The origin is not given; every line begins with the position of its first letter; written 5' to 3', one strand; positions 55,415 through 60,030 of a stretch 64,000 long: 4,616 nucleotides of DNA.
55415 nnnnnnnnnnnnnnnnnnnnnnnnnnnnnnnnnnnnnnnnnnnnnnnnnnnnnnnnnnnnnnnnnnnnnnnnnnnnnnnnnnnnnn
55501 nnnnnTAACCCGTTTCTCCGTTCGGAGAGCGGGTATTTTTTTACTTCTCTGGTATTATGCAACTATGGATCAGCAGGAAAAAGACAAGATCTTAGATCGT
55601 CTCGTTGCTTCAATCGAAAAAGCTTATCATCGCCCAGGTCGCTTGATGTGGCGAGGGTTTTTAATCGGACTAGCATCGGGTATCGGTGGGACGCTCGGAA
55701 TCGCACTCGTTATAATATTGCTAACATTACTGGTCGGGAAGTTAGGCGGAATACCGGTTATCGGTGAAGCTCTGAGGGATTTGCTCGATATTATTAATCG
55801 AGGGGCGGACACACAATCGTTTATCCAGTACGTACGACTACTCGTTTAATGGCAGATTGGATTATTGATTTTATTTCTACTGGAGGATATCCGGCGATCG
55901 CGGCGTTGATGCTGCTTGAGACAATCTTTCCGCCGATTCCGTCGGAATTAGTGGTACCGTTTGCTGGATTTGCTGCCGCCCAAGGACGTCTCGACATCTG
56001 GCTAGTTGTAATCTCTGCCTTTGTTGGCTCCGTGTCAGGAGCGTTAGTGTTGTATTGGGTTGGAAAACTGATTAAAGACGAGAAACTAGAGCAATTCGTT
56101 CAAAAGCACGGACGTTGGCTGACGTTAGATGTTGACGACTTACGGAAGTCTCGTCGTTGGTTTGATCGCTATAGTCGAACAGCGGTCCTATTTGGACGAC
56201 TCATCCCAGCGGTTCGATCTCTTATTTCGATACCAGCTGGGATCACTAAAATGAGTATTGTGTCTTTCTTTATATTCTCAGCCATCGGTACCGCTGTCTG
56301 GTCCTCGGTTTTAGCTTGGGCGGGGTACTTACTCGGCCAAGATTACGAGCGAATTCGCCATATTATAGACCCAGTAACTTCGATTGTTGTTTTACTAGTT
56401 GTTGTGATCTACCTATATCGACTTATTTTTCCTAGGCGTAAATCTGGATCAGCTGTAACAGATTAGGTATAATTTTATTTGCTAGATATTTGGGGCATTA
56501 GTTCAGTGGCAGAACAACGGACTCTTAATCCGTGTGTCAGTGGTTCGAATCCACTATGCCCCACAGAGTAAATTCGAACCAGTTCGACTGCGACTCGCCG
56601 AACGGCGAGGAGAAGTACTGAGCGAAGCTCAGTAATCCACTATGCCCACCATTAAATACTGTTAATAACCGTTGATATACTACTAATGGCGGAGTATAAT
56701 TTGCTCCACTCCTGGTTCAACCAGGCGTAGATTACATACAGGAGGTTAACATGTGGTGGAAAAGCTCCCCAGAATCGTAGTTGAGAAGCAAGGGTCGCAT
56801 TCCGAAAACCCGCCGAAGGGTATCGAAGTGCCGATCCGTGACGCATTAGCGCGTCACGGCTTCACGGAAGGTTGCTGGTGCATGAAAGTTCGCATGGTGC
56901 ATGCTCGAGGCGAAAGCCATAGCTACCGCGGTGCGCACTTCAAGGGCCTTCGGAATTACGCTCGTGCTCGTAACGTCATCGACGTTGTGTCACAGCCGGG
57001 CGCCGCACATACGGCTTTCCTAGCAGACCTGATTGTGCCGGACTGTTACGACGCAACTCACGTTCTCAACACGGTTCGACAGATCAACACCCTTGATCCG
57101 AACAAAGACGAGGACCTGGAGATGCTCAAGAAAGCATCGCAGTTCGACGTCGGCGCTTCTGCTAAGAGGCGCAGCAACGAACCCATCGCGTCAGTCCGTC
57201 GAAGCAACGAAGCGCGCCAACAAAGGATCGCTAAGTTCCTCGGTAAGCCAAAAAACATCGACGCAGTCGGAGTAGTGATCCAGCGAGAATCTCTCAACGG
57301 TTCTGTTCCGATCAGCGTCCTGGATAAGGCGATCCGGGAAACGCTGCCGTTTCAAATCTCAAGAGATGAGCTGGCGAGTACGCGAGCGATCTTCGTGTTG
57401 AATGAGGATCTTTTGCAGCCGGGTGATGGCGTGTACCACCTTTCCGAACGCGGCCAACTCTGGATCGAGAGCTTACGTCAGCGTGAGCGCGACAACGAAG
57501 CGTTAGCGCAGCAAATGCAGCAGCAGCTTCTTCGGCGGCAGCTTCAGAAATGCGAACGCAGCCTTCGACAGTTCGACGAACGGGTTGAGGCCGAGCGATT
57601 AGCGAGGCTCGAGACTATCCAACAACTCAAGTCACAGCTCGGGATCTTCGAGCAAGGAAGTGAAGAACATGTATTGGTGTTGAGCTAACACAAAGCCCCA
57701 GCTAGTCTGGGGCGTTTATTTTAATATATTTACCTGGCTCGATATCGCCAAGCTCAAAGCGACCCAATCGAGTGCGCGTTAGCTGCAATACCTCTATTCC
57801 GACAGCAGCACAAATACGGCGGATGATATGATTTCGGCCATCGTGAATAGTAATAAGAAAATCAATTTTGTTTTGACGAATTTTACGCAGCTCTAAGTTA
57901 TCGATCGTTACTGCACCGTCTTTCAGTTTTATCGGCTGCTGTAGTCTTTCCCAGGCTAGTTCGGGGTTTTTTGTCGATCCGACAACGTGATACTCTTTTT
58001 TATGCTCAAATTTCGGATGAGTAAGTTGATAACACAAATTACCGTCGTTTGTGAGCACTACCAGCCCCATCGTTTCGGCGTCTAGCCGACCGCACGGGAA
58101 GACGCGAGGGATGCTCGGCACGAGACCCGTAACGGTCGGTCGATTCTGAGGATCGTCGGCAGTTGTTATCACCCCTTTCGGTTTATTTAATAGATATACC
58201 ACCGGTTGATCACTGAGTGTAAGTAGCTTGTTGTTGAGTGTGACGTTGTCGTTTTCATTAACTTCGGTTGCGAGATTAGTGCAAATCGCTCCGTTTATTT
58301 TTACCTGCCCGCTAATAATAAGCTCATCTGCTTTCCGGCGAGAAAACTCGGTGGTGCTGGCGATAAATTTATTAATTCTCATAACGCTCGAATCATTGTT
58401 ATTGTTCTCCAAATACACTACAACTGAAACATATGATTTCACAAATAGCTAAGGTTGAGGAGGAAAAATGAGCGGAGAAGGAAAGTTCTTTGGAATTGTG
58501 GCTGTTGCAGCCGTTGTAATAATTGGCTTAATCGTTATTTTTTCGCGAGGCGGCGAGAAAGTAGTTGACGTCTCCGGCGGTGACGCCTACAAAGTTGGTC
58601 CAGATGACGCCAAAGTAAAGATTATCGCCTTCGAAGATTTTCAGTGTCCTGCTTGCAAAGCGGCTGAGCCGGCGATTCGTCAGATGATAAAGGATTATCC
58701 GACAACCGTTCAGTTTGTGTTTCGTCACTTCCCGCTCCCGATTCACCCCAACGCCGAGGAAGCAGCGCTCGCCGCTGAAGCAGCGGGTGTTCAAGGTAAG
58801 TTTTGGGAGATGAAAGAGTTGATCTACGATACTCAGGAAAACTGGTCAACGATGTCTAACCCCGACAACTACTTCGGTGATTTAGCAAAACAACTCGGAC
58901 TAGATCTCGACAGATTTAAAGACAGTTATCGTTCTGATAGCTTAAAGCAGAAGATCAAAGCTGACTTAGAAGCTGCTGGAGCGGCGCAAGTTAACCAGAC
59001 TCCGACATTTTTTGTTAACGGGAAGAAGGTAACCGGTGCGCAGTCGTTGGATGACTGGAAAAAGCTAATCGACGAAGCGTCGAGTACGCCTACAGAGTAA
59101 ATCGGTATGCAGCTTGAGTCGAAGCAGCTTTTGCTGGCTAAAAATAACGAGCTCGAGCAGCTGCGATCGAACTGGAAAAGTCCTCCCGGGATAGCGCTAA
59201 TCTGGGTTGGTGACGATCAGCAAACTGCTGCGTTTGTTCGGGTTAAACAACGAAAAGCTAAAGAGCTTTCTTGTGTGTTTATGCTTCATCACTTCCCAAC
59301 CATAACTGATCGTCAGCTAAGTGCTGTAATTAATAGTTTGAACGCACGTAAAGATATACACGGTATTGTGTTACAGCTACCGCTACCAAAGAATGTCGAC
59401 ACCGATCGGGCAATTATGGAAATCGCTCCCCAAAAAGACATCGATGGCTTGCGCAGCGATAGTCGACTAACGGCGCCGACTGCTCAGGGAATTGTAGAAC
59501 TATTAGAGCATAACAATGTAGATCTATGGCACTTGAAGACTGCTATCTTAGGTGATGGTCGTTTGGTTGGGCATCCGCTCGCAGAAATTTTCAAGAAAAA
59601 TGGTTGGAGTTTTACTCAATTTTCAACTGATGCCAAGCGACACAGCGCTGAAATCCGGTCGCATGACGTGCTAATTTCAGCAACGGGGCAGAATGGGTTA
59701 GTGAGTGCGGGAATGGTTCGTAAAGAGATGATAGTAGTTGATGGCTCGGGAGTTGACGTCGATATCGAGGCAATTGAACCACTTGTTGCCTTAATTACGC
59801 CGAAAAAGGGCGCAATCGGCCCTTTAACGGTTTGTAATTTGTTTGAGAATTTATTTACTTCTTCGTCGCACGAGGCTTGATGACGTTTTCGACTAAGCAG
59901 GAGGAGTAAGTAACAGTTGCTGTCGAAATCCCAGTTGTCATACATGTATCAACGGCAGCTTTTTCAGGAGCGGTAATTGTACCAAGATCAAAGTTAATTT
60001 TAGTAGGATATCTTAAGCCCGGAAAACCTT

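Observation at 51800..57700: GC-rich (55-60% versus ~45%) gene patch threaded between three tRNA genes, carrying an orphan ParB-like protein and an HhH-GPD/Fe-S glycosylase-like gene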

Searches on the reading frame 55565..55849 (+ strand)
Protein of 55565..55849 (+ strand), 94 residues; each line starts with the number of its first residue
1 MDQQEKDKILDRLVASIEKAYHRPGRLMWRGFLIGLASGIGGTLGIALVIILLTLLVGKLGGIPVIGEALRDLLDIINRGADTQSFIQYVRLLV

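Call 4: search_protein_families(library=pfam, proteins=[window:55565-55849:+], max_evalue=0.01)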
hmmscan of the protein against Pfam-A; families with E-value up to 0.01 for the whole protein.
window:55565-55849:+ (94 aa): 1 family
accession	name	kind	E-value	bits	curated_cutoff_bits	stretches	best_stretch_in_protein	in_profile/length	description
PF18910.5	DUF5665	-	3.8e-10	40.1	27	1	24-78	2-56/56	Domain of unknown function (DUF5665)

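Call 7: search_protein_families(library=ncbifam, proteins=[window:55565-55849:+], max_evalue=1)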
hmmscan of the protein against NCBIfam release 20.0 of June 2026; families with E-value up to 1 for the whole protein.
window:55565-55849:+ (94 aa): 0 families

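Call 8: search_protein_families(library=padloc, proteins=[window:55565-55849:+], max_evalue=1)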
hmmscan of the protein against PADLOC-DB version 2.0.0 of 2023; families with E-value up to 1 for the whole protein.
window:55565-55849:+ (94 aa): 0 families

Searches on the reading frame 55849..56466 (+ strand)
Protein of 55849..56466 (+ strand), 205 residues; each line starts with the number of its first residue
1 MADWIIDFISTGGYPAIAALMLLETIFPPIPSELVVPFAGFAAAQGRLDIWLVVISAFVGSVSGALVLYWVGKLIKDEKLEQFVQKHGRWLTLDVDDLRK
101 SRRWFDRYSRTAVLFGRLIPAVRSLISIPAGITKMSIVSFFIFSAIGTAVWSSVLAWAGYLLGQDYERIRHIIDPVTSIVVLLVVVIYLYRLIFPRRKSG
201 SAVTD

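Call 4: search_protein_families(library=pfam, proteins=[window:55849-56466:+], max_evalue=0.01)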
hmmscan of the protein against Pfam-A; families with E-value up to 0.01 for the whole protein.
window:55849-56466:+ (205 aa): 1 family
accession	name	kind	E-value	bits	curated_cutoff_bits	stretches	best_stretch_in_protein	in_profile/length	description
PF09335.16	VTT_dom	-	4.4e-24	85.7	33.9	1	30-160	1-122/123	VTT domain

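Call 7: search_protein_families(library=ncbifam, proteins=[window:55849-56466:+], max_evalue=1)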
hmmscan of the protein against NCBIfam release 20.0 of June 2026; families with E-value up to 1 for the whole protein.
window:55849-56466:+ (205 aa): 5 families
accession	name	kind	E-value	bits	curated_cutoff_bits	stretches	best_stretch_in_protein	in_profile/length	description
NF052605.1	UndecprPTUptAStph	equivalog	1.7e-49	168.5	300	1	2-192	2-195/197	undecaprenyl phosphate transporter UptA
NF052604.1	UndecprPTUtpABac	equivalog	3.7e-33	115.3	250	1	5-193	8-189/198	undecaprenyl phosphate transporter UptA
NF008102.0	PRK10847.1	equivalog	7.1e-14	52.1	236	1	25-189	46-201/219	DedA family protein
NF033492.1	podovir_small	equivalog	0.067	13.1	32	1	51-71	9-29/36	putative phage replication protein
NF045719.1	GSU3473_fam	equivalog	0.12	12.4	40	1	73-110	21-57/59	GSU3473 family protein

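Call 8: search_protein_families(library=padloc, proteins=[window:55849-56466:+], max_evalue=1)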
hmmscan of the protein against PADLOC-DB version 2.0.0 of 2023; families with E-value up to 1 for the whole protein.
window:55849-56466:+ (205 aa): 0 families

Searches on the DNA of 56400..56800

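Call 112: search_rna_families(source=window, start=56400, end=56800, threshold=evalue, max_evalue=1)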
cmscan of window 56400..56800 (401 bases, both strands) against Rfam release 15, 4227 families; matches with E-value up to 1: 3.
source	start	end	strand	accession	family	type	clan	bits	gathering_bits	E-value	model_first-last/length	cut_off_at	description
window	56492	56563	+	RF00005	tRNA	Gene; tRNA;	CL00001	72.7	29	3.5e-16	1-71/71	no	tRNA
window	56495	56561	-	RF04354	Plastid-ycf2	Cis-reg;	-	18.1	65.7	0.4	1-75/75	no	Plastid-ycf2 5UTR RNA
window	56710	56753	+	RF03012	Mu-gpT-DE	Gene; sRNA;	-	15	49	0.8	1-53/53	no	Mu-gpT-DE RNA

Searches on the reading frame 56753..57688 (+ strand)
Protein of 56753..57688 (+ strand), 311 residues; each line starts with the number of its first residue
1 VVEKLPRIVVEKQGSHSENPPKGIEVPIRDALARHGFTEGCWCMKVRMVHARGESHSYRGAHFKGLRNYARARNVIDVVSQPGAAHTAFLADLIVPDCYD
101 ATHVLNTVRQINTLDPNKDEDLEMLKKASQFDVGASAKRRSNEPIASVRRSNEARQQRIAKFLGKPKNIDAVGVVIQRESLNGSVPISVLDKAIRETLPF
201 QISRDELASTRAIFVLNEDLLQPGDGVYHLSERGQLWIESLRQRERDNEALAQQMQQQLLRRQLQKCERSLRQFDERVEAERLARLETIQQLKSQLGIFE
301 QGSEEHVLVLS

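Call 4: search_protein_families(library=pfam, proteins=[window:56753-57688:+], max_evalue=0.01)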
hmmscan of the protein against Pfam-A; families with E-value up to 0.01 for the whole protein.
window:56753-57688:+ (311 aa): 0 families

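Call 7: search_protein_families(library=ncbifam, proteins=[window:56753-57688:+], max_evalue=1)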
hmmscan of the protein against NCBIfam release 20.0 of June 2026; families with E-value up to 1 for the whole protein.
window:56753-57688:+ (311 aa): 1 family
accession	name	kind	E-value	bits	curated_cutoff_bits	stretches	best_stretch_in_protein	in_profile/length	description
NF006409.0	PRK08655.1-3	equivalog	0.18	11.4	310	0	150-205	31-84/290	prephenate dehydrogenase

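Call 8: search_protein_families(library=padloc, proteins=[window:56753-57688:+], max_evalue=1)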
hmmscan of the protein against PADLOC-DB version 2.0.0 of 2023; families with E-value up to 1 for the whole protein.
window:56753-57688:+ (311 aa): 0 families

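Call 9: search_protein_families(library=pfam, proteins=[window:56753-57688:+], max_evalue=10)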
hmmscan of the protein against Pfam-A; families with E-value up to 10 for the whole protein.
window:56753-57688:+ (311 aa): 3 families
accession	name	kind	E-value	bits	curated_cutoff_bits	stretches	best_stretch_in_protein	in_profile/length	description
PF22616.2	HMD_N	-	0.22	11.3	27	1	56-166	9-114/239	HMD N-terminal domain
PF09731.14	Mitofilin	-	0.57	9.5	27.4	1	239-307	362-431/614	Mitochondrial inner membrane protein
PF21829.1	DUF6889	-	6.6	7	23.9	0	245-258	26-39/40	Family of unknown function (DUF6889)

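Call 26: find_homologous_proteins(query=window:56753-57688:+)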
Query window:56753-57688:+ (311 aa): 3 proteins with E <= 0.001 among 2838 candidates.
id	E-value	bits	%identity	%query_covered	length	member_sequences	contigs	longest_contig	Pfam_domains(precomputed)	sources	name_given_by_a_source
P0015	2.3e-197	672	99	100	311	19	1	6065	-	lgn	-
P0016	8.4e-96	339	57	95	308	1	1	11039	-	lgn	-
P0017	5.7e-67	244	97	40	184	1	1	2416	-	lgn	-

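Call 27: find_encoding_contigs(protein=P0016, flank=10000, max_places=3)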
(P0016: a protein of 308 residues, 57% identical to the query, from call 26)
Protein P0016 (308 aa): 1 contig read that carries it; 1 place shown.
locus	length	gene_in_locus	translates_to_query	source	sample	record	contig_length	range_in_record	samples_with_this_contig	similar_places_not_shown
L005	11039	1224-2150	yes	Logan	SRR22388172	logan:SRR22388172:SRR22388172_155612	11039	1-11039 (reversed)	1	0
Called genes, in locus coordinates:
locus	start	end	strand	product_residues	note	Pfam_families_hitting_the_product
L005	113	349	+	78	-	PF18910:DUF5665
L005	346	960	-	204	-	PF09335:VTT_dom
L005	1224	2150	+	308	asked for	-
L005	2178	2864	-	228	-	PF01479:S4, PF00849:PseudoU_synth_2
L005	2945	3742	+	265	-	PF00763:THF_DHG_CYH, PF02882:THF_DHG_CYH_C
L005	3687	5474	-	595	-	PF07973:tRNA_SAD, PF00587:tRNA-synt_2b, PF03129:HGTP_anticodon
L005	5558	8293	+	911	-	PF00041:fn3 (faint), PF22904:NOMO1-like_2nd (faint), PF13715:CarbopepD_reg_2 (faint), PF13620:CarboxypepD_reg (weak)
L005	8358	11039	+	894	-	?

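Call 107: search_protein_families(library=phrogs, proteins=[window:56753-57688:+], max_evalue=0.01)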
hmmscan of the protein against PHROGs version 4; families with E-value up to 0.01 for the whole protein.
window:56753-57688:+ (311 aa): 0 families

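Call 115: search_solved_structures(query=window:56753-57688:+, max_evalue=1)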
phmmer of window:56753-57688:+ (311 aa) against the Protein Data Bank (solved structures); distinct sequences matched with E-value up to 1: 2.
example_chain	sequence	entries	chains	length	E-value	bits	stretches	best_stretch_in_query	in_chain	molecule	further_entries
6zu5_LHH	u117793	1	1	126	0.44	13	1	241-301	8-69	uL29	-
6nop_B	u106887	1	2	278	0.56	12.7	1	181-253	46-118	Cobyrinic acid ac-diamide synthase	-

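Call 116: search_protein_families(library=pfam, proteins=[L005:1224-2150:+], max_evalue=1)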
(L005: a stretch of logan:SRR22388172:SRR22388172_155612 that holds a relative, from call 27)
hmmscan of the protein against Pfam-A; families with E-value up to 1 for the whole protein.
L005:1224-2150:+ (308 aa): 2 families
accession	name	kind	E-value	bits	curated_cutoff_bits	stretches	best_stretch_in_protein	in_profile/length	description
PF13907.11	CHD1-like_C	-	0.055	14.4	28.3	1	254-300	6-52/96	Chromodomain-helicase-DNA-binding protein 1-like, C-terminal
PF22470.1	Histone_HNS_N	-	0.51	10.7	24.5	0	251-299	25-69/79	H-NS histone-like proteins, N-terminal domain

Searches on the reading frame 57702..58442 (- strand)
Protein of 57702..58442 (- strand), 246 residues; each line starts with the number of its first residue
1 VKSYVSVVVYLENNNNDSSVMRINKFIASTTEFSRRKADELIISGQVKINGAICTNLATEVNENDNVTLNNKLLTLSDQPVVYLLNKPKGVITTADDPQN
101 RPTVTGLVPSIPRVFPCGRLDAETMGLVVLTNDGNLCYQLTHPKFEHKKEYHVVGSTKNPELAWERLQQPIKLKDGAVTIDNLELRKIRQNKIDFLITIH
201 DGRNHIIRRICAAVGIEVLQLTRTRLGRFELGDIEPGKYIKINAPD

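Call 4: search_protein_families(library=pfam, proteins=[window:57702-58442:-], max_evalue=0.01)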
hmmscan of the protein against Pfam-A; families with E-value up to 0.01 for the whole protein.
window:57702-58442:- (246 aa): 3 families
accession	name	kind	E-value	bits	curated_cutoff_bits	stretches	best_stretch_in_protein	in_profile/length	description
PF00849.27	PseudoU_synth_2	-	3.8e-18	66.6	26.8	1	82-213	2-152/152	RNA pseudouridylate synthase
PF01479.30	S4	-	1.4e-08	34.8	22.8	1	21-67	1-48/48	S4 domain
PF22421.1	SYY_C-terminal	-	0.00026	21.3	27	1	25-67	24-66/83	Tyrosine--tRNA ligase SYY-like C-terminal domain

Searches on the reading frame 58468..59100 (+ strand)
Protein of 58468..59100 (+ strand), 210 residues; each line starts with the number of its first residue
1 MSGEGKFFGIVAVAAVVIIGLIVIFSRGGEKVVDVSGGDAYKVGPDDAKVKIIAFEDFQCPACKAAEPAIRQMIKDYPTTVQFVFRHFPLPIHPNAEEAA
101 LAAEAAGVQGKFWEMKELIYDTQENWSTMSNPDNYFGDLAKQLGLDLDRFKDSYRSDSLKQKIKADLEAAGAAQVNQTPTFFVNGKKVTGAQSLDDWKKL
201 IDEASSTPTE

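Call 4: search_protein_families(library=pfam, proteins=[window:58468-59100:+], max_evalue=0.01)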
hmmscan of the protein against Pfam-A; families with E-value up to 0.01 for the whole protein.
window:58468-59100:+ (210 aa): 6 families
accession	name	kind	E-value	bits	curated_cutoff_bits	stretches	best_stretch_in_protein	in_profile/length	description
PF13462.12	Thioredoxin_4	-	1.7e-28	100.3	23.2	1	43-203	8-165/165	Thioredoxin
PF01323.26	DSBA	-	3.5e-18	66.5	25.6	1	52-201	2-190/191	DSBA-like thioredoxin domain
PF13743.12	Thioredoxin_5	-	1.6e-09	38.2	27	1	98-189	76-169/186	Thioredoxin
PF13098.12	Thioredoxin_2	-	7.5e-05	23.5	27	1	48-200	5-103/104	Thioredoxin-like domain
PF06110.17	TXD17-like_Trx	-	0.0064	16.6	23.1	0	60-84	38-62/119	Thioredoxin domain-containing protein 17-like, thioredoxin domain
PF00085.26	Thioredoxin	-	0.0066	16.9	23.5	0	49-84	19-54/103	Thioredoxin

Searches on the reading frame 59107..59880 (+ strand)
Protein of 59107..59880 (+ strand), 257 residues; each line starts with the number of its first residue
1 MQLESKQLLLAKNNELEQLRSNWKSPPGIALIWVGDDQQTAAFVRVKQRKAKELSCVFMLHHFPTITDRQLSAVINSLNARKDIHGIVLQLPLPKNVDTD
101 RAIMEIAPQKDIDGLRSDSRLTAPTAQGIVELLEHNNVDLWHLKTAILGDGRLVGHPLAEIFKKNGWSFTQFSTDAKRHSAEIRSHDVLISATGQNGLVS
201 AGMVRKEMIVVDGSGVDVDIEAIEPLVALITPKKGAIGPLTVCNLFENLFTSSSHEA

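Call 109: search_protein_families(library=pfam, proteins=[window:59107-59880:+], max_evalue=0.0001)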
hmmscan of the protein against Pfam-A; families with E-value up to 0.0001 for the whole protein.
window:59107-59880:+ (257 aa): 2 families
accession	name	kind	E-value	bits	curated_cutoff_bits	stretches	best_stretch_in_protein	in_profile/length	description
PF02882.25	THF_DHG_CYH_C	-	2.4e-25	89.2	27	1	119-254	13-157/160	Tetrahydrofolate dehydrogenase/cyclohydrolase, NAD(P)-binding domain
PF00763.28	THF_DHG_CYH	-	3.1e-23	82.7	32.8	1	13-113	15-115/115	Tetrahydrofolate dehydrogenase/cyclohydrolase, catalytic domain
